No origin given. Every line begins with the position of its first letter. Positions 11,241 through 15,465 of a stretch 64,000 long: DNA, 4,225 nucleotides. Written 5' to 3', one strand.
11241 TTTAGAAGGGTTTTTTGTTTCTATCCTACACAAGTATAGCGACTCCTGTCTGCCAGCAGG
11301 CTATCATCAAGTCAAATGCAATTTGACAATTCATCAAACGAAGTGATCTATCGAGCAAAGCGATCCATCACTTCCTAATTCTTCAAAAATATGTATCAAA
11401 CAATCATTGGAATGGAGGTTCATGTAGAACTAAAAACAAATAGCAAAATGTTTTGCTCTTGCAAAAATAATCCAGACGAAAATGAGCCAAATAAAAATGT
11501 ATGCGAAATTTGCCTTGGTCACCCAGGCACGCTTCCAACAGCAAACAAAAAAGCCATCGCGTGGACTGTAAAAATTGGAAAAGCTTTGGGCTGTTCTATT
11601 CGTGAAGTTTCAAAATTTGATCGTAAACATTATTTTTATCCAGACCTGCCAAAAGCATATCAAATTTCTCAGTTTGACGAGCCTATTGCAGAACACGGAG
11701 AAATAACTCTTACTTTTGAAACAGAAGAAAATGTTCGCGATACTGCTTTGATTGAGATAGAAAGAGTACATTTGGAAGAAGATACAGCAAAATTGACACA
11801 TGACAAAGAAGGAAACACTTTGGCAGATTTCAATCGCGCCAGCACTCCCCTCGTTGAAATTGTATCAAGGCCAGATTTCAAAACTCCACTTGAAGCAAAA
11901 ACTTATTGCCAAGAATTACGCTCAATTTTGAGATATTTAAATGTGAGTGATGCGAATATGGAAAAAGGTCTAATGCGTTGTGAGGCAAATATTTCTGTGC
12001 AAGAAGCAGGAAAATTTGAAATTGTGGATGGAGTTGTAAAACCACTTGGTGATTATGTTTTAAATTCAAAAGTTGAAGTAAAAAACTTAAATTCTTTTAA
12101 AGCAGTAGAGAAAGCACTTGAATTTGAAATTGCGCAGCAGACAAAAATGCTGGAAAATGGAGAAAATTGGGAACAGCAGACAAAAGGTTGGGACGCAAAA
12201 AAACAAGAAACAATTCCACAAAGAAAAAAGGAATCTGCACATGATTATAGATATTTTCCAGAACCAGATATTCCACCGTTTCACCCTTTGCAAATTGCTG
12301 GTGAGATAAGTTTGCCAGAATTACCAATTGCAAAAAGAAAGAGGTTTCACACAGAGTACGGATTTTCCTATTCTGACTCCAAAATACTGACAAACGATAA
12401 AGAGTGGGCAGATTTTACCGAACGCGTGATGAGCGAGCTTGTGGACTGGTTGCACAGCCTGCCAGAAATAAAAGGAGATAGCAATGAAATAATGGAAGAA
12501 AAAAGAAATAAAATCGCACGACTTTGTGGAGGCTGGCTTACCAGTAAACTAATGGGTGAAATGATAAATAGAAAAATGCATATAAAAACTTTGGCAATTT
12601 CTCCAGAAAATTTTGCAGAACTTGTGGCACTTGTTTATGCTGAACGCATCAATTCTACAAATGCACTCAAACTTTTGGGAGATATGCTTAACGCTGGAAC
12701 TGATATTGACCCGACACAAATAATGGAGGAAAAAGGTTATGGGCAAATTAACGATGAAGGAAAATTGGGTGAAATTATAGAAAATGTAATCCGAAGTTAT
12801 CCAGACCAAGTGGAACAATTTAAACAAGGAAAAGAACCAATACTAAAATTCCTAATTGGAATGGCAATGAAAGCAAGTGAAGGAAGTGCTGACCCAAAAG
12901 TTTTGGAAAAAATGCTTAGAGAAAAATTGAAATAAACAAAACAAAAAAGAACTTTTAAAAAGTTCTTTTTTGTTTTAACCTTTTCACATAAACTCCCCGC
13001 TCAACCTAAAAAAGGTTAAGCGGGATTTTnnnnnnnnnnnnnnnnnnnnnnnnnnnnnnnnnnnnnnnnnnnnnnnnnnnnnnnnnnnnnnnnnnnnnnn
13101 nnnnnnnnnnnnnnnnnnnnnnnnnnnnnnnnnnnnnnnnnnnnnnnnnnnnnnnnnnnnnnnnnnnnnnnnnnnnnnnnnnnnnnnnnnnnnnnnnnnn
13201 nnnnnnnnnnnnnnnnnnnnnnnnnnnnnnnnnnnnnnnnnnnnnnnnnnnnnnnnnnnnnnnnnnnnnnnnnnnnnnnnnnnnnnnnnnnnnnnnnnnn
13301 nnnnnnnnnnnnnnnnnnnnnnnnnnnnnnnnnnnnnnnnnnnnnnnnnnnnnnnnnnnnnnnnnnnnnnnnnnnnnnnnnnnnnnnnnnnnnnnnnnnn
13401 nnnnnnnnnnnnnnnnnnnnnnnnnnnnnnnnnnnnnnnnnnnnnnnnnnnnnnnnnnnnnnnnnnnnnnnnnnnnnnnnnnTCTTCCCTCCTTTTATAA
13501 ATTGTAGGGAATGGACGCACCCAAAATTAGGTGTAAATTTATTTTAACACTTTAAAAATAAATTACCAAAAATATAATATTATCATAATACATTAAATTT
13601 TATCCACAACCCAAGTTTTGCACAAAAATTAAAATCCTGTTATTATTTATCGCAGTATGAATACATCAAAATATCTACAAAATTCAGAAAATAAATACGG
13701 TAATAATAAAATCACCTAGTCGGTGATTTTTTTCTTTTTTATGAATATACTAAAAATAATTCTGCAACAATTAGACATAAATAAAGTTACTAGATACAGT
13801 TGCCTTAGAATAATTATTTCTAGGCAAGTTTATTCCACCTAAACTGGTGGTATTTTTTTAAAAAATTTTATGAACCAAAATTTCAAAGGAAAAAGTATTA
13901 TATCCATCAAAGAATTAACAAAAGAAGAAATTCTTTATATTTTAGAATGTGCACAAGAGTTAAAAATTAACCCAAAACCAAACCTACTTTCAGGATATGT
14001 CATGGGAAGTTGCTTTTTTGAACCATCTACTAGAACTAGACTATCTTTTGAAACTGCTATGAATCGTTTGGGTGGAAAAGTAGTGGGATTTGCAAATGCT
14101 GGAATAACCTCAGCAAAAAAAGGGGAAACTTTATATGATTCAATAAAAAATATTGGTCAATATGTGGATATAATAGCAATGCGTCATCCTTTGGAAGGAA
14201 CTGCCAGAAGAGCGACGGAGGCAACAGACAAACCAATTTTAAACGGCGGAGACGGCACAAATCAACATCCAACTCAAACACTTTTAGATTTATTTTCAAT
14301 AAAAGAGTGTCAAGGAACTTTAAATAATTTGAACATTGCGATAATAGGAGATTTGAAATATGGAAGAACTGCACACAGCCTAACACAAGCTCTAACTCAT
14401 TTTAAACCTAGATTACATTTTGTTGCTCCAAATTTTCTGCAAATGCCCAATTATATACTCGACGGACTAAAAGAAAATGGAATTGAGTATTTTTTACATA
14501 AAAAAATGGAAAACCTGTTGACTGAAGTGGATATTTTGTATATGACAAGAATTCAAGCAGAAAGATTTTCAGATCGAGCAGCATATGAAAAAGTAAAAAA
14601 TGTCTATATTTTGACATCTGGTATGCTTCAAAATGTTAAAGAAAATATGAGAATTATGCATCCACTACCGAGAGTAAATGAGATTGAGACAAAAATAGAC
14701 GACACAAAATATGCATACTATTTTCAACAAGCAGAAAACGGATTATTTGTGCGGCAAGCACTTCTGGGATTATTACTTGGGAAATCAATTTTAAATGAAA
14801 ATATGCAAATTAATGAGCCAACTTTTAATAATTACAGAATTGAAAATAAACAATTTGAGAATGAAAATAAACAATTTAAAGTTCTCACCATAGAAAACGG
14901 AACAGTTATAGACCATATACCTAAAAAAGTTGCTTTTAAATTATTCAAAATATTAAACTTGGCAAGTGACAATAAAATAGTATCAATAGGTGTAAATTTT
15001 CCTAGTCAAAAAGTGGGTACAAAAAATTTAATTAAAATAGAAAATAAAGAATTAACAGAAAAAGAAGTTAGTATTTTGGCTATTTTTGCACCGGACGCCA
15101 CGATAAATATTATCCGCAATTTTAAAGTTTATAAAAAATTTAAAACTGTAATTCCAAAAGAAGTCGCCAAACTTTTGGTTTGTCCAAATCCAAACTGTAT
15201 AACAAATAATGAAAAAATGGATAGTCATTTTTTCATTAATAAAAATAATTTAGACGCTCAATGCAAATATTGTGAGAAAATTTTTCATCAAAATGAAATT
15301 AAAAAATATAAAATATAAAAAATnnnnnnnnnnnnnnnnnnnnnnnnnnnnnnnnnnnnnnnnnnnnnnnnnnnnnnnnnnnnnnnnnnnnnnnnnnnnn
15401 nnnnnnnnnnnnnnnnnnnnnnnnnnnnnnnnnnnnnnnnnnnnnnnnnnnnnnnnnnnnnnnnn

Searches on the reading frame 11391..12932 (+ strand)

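Call 11: search_protein_families(library=pfam, proteins=[window:11391-12932:+], max_evalue=0.001)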
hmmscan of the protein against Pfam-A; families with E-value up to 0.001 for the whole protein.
window:11391-12932:+ (514 aa): 2 families
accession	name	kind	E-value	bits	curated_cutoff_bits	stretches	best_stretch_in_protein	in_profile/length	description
PF02934.20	GatB_N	-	2.9e-108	361.7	23.4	1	5-298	2-270/277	GatB/GatE catalytic domain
PF02637.23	GatB_Yqey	-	1.7e-34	119.3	27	1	370-513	9-148/148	GatB domain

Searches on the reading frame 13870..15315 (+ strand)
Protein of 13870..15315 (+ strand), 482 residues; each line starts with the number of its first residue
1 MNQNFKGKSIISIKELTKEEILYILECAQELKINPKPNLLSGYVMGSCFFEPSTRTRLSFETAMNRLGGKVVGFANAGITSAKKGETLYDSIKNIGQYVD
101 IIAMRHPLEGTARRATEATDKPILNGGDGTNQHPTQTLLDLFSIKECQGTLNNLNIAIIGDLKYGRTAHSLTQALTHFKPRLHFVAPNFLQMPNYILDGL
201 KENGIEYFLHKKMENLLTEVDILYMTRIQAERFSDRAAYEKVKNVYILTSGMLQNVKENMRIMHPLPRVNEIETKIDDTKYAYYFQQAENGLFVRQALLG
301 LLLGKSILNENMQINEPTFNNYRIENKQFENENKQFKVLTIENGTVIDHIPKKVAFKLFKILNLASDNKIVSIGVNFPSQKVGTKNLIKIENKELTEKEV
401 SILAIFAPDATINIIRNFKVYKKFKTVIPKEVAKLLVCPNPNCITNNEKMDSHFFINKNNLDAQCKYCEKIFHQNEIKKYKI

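Call 3: search_protein_families(library=pfam, proteins=[window:13870-15315:+], max_evalue=0.01)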
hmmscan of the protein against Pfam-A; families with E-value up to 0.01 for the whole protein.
window:13870-15315:+ (482 aa): 5 families
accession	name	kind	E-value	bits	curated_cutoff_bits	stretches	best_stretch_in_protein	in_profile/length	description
PF02729.26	OTCace_N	-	4e-43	147.5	29.9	1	8-146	1-148/148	Aspartate/ornithine carbamoyltransferase, carbamoyl-P binding domain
PF00185.30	OTCace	-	3.5e-30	105.6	29.4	1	153-301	2-156/157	Aspartate/ornithine carbamoyltransferase, Asp/Orn binding domain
PF01948.23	PyrI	-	9.5e-28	96.7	25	1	337-425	2-91/93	Aspartate carbamoyltransferase regulatory chain, allosteric domain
PF02748.20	PyrI_C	-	1.1e-14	54.4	23.4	1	431-477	1-48/48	Aspartate carbamoyltransferase regulatory chain, metal binding domain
PF20125.4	DUF6515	-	0.00063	20.1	24.9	1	273-352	60-142/179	Family of unknown function (DUF6515)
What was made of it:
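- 13870..15318 (+): Same operon: pyrB~pyrI fusion (aspartate carbamoyltransferase catalytic plus regulatory chain, 482 aa), pathway step 2. Pfam OTCace_N/OTCace/PyrI/PyrI_C (call 3).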

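Call 4: search_protein_families(library=ncbifam, proteins=[window:13870-15315:+], max_evalue=0.001)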
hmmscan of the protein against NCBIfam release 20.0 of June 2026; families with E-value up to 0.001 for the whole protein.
window:13870-15315:+ (482 aa): 19 families
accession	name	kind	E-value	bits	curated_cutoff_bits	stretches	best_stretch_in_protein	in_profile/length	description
TIGR00670.1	asp_carb_tr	equivalog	1.1e-110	369.6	236.95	1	8-303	1-303/304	aspartate carbamoyltransferase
NF002032.1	PRK00856.1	equivalog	2.5e-94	315.8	263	1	9-302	2-296/297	aspartate carbamoyltransferase catalytic subunit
NF006046.0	PRK08192.1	equivalog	7.1e-79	265.5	512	1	3-306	2-320/339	aspartate carbamoyltransferase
NF008853.0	PRK11891.1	equivalog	1.8e-64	218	560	1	11-306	92-401/430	aspartate carbamoyltransferase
NF009916.0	PRK13376.1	equivalog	2e-62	211.4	800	1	1-478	1-523/525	bifunctional aspartate carbamoyltransferase catalytic subunit/aspartate carbamoyltransferase regulatory subunit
TIGR00240.1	ATCase_reg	equivalog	6.4e-48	162.4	148.55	1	334-478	2-148/150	aspartate carbamoyltransferase regulatory subunit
NF001986.0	PRK00779.1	subfamily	5.6e-45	153.8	306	1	5-304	3-305/307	ornithine carbamoyltransferase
NF010387.0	PRK13814.1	equivalog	1.8e-39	135.5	660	1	29-304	32-304/310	aspartate carbamoyltransferase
TIGR00658.1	orni_carb_tr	equivalog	6e-39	134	280.85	1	8-303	1-303/304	ornithine carbamoyltransferase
TIGR04384.1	putr_carbamoyl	exception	3e-33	115.4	500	1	11-309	3-313/330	putrescine carbamoyltransferase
NF002063.0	PRK00893.1-3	equivalog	2.3e-29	101.9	171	1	337-474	3-140/142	aspartate carbamoyltransferase regulatory subunit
NF011380.0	PRK14805.1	equivalog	2.2e-25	89.3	421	1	8-304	2-301/302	ornithine carbamoyltransferase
NF003286.0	PRK04284.1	subfamily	9.3e-24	84.1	515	1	3-278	2-286/332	ornithine carbamoyltransferase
NF002470.0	PRK01713.1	equivalog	1.3e-12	47.9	545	1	1-294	1-302/334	ornithine carbamoyltransferase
NF003384.0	PRK04523.1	equivalog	1.4e-12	47.3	288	1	8-114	4-121/336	N-acetylornithine carbamoyltransferase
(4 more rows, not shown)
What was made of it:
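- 13870..15318 (+): TIGR00670 369.6 bits against 236.95, and TIGR00240 162.4 against 148.55 (call 4).
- Three domain assignments are above curated cutoffs (calls 3, 4). The N-domain scores far below all DHODH equivalog cutoffs (call 4).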
